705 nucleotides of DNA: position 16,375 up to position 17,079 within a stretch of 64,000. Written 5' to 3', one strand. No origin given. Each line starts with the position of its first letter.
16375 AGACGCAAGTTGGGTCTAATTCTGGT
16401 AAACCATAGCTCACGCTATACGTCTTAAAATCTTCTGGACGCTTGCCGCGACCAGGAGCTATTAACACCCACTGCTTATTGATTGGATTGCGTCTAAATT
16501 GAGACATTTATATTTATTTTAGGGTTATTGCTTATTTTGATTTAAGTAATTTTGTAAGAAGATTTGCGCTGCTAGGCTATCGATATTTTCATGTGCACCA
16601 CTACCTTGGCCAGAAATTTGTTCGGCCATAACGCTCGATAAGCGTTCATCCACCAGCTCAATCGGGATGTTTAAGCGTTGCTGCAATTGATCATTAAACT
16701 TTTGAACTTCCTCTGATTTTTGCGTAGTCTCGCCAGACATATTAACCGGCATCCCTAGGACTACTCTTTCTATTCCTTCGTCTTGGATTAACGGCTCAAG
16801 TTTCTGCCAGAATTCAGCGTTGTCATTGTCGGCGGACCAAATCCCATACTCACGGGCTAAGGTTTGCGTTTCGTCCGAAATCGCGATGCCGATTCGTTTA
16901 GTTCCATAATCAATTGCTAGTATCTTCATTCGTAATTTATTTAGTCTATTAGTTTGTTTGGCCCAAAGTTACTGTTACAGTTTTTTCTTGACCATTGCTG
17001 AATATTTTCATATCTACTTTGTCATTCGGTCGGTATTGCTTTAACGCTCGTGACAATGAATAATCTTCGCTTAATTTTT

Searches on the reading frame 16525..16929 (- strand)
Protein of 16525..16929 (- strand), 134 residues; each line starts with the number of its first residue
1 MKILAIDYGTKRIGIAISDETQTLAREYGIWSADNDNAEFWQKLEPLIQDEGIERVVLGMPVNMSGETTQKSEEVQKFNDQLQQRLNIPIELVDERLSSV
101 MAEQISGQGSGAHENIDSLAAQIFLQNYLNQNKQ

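Call 93: search_protein_families(library=pfam, proteins=[window:16525-16929:-], max_evalue=0.0001)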
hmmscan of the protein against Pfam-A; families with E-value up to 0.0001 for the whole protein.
window:16525-16929:- (134 aa): 1 family
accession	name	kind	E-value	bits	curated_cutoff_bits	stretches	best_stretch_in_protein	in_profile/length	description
PF03652.20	RuvX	-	2.4e-38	132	29.2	1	1-131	1-134/134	Holliday junction resolvase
